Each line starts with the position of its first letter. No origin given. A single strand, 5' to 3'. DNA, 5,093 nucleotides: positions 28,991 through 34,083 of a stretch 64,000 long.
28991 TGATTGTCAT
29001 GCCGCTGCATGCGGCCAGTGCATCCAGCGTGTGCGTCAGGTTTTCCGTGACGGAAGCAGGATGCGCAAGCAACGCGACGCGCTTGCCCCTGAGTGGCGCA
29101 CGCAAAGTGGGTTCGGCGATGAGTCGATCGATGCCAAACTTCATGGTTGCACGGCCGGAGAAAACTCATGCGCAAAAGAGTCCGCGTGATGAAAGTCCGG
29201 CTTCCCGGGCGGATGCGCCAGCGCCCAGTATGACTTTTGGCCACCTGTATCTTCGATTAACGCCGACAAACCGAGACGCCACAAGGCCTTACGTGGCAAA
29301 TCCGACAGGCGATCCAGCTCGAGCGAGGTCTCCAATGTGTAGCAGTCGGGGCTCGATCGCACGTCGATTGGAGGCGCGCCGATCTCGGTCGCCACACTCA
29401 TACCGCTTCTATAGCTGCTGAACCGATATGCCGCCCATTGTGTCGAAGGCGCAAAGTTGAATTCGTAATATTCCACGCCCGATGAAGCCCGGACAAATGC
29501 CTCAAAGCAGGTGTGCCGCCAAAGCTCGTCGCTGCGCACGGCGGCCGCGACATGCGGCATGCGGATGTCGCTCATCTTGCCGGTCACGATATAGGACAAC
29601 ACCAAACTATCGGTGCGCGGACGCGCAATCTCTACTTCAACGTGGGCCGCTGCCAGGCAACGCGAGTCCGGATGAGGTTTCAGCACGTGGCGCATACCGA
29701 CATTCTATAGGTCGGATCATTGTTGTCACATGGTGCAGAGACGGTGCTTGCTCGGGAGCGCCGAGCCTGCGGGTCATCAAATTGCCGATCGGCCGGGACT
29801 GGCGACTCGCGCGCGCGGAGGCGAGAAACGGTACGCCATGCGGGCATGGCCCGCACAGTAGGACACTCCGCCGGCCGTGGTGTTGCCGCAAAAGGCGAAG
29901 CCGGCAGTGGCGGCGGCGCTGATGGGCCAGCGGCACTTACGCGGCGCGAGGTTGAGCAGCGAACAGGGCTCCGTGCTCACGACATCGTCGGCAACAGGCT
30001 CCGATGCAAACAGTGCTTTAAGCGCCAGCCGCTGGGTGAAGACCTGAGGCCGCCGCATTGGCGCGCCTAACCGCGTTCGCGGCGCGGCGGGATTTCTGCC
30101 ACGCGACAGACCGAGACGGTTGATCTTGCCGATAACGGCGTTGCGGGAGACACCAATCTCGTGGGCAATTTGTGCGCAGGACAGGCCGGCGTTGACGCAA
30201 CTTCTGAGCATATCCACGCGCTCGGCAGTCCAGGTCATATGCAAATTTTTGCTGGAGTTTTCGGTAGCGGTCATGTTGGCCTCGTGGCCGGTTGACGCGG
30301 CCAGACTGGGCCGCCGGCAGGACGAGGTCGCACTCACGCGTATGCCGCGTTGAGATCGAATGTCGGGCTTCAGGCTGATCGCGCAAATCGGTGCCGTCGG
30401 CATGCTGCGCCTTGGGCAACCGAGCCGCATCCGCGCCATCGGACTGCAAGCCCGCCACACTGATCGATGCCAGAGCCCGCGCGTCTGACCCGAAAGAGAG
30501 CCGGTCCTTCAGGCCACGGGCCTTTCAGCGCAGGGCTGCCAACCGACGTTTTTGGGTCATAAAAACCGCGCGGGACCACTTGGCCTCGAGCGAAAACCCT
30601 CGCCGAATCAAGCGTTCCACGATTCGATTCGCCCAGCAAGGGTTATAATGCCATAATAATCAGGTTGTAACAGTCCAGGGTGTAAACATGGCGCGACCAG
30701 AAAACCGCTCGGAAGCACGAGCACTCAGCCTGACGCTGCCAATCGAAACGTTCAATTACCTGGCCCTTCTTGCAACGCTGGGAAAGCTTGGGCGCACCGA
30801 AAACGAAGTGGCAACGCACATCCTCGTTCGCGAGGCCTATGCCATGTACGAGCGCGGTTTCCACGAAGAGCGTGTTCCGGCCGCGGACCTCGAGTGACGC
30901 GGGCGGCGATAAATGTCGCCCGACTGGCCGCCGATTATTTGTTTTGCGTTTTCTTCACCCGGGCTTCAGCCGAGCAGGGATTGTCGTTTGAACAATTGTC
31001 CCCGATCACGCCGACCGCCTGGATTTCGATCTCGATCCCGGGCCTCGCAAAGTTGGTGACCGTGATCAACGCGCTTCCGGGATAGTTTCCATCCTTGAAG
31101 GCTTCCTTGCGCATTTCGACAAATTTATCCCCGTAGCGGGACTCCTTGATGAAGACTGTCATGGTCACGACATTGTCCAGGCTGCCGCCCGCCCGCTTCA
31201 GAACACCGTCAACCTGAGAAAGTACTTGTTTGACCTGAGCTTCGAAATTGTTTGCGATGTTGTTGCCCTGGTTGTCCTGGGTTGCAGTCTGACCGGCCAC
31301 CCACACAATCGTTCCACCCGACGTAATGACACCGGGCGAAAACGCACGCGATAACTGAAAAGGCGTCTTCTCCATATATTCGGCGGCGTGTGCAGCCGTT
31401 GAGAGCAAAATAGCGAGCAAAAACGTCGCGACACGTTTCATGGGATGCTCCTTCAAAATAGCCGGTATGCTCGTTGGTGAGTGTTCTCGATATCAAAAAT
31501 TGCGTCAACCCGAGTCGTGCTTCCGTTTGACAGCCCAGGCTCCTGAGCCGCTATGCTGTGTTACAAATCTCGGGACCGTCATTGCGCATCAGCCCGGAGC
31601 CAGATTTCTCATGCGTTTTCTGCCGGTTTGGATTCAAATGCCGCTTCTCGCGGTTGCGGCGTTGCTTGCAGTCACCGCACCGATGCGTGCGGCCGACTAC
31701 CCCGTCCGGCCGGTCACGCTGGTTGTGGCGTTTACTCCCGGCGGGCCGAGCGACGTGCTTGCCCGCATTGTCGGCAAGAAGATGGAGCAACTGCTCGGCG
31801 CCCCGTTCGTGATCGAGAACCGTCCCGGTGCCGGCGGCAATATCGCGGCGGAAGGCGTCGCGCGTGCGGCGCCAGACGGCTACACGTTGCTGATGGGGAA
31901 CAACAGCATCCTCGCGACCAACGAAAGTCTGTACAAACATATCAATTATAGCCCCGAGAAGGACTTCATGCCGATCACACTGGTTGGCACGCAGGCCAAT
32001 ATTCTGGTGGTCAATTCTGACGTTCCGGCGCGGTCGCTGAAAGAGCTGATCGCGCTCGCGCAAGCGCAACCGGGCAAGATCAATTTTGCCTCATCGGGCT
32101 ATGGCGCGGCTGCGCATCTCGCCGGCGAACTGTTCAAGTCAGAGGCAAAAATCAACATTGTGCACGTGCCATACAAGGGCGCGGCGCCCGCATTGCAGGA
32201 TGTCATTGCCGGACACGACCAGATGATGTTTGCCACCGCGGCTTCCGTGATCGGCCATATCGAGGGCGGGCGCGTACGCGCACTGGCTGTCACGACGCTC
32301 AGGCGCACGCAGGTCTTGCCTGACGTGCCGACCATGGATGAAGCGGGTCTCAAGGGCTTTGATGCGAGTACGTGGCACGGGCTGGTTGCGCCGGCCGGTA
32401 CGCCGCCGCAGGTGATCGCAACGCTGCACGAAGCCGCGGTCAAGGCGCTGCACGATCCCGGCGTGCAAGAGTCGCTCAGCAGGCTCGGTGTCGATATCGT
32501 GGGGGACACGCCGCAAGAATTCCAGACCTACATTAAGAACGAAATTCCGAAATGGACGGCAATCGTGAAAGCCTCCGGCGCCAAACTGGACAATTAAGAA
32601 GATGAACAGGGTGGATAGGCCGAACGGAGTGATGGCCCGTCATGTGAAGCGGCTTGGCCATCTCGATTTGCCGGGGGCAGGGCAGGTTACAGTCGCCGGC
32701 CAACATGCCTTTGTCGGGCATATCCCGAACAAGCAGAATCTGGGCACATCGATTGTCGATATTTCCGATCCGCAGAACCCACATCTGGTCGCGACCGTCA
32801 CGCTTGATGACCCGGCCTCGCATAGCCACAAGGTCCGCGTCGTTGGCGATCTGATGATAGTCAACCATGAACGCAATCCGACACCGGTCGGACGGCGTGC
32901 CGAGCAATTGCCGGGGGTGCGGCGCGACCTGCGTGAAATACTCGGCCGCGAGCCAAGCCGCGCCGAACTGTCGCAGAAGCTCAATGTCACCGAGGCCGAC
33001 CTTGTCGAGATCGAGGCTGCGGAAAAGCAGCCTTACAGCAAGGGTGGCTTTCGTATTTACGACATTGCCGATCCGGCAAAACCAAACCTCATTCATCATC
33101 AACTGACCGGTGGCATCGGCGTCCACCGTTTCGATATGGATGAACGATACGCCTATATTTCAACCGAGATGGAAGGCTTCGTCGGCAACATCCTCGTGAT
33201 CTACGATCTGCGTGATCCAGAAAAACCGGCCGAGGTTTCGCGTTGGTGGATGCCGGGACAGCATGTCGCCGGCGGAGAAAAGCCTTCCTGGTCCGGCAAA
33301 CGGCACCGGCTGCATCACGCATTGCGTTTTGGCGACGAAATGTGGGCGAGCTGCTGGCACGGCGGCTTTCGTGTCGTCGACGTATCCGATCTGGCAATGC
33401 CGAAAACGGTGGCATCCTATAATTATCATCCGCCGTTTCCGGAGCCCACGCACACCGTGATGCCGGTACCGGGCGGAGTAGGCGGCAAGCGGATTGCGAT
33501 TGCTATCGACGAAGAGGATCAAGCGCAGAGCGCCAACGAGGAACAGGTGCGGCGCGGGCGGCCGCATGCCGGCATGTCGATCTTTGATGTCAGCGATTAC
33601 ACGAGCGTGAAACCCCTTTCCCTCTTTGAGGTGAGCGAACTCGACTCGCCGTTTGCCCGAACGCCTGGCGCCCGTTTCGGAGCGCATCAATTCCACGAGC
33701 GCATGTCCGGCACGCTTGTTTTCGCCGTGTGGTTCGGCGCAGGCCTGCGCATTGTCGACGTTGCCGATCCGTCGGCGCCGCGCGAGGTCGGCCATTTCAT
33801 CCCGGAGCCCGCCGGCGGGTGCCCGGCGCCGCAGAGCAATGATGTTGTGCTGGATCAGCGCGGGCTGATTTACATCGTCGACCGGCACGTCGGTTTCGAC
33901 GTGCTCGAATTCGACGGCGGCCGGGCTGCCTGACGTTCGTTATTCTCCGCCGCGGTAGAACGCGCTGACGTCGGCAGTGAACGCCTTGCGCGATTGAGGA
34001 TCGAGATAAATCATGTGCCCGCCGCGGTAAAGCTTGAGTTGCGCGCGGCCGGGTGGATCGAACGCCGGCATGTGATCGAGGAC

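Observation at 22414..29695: Amino-sugar/MurNAc salvage locus headed by a biosynthetic murA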

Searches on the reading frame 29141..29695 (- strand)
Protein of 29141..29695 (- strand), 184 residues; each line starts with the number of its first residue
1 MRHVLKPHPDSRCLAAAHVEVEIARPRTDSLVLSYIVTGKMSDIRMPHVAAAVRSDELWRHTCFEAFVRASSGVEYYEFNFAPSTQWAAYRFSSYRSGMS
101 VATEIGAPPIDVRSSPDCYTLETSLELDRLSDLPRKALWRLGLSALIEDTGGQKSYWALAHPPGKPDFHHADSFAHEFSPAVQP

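Call 3: search_protein_families(library=ncbifam, proteins=[window:29141-29695:-])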
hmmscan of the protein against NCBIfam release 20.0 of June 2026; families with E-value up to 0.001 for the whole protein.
window:29141-29695:- (184 aa): 0 families

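Call 4: search_protein_families(library=pfam, proteins=[window:29141-29695:-])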
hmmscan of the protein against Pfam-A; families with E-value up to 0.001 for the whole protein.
window:29141-29695:- (184 aa): 0 families

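Call 22: search_protein_families(library=pfam, proteins=[window:29141-29695:-], max_evalue=10)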
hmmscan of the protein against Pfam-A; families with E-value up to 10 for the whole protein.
window:29141-29695:- (184 aa): 1 family
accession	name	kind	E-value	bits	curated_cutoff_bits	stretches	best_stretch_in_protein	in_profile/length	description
PF16011.10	CBM9_2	-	0.017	15.3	25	1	18-82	30-88/199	Carbohydrate-binding family 9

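Call 50: search_solved_structures(query=window:29141-29695:-, max_evalue=10)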
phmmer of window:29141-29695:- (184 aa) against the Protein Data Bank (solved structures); distinct sequences matched with E-value up to 10: 0.

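Call 63: predict_structure(protein=window:29141-29695:-)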
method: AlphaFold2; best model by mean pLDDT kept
length: 184 residues; sequences in the alignment: 1
mean_pLDDT: 35.1   pTM: 0.34
mean pLDDT of the five models: 35.1, 30.3, 29.4, 27.0, 26.9
residues with pLDDT >= 90: 0; 70-90: 0; 50-70: 20; < 50: 164
segments of 3 or more residues with pLDDT < 50: 1-3, 13-34, 41-116, 126-184
pLDDT, mean of each block of 10 residues (from residue 1): 54 46 42 49 36 27 29 30 26 27 26 45 49 36 31 31 27 23 26
secondary structure, 60 per line:
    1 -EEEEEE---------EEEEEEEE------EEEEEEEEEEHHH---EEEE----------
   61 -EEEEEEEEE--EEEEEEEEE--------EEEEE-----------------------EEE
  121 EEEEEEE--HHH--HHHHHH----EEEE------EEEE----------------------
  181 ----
elements in order: E2-7 E17-24 E31-40 E47-50 E62-70 E73-81 E90-94 E118-127 H135-140 E145-148 E155-158

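Call 65: search_solved_structures(query=A1, max_evalue=10, show_alignments=1)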
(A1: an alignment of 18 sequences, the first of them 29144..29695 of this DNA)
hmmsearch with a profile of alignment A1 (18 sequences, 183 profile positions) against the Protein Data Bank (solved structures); distinct sequences matched with E-value up to 10: 0.

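Call 66: search_protein_families(library=pfam, alignment_id=A1, max_evalue=1)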
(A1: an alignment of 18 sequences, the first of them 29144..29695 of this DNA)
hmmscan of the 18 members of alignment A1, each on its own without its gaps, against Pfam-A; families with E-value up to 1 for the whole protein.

A. member 1, window:29144-29695:- (184 aa): 1 family
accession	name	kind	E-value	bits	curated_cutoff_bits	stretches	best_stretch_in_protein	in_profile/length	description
PF16011.10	CBM9_2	-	0.017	15.3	25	1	18-82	30-88/199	Carbohydrate-binding family 9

B. families by the number of members that match (of 18 scanned): 5 families
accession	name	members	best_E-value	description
PF16011.10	CBM9_2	15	0.0024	Carbohydrate-binding family 9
PF18743.7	AHJR-like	1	0.037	REase_AHJR-like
PF03554.18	Herpes_UL73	1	0.12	UL73 viral envelope glycoprotein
PF14100.11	DUF6807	1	0.13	Family of unknown function (DUF6807)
PF13977.11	TetR_C_6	1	0.19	BetI-type transcriptional repressor, C-terminal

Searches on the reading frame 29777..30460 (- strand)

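Call 6: search_protein_families(library=pfam, proteins=[window:29777-30460:-])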
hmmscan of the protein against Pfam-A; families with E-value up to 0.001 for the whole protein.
window:29777-30460:- (227 aa): 2 families
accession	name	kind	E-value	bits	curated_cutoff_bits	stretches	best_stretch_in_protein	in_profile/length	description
PF07750.17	GcrA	-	3.3e-37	128.7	26.9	1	75-218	1-153/155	GcrA cell cycle regulator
PF09341.15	Pcc1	-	0.00034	21.4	20.9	1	23-100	14-71/75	Transcription factor Pcc1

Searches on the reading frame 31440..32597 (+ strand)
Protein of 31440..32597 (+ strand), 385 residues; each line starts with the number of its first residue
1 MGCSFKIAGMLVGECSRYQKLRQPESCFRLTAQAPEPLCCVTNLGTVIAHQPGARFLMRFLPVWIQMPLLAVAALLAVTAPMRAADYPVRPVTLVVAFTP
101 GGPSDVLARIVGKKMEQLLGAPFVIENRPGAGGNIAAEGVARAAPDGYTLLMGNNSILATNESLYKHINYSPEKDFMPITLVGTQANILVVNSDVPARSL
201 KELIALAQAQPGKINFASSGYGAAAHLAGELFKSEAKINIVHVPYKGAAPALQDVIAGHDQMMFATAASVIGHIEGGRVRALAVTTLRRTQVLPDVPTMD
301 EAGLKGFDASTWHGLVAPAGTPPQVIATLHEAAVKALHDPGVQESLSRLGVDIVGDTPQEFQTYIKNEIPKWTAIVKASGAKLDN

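Call 6: search_protein_families(library=pfam, proteins=[window:31440-32597:+])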
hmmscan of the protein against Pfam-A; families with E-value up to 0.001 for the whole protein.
window:31440-32597:+ (385 aa): 1 family
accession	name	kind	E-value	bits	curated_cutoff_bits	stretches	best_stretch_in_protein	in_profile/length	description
PF03401.19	TctC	-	1.1e-78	265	27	1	108-380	2-273/274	Tripartite tricarboxylate transporter family receptor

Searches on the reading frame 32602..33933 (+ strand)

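Call 6: search_protein_families(library=pfam, proteins=[window:32602-33933:+])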
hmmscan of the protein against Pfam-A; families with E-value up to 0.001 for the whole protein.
window:32602-33933:+ (443 aa): 4 families
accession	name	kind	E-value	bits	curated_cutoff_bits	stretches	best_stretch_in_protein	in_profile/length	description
PF08309.17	LVIVD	-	1.4e-16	60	20.2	0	26-66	4-40/42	LVIVD repeat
PF05694.17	SBP56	-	1e-05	25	34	0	178-223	312-353/453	56kDa selenium binding protein (SBP56)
PF09826.15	Beta_propel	-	0.00053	19.4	22.4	0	45-78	88-121/495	Beta propeller domain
PF04539.22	Sigma70_r3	-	0.00064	20.2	25.3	0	106-146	9-49/78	Sigma-70 region 3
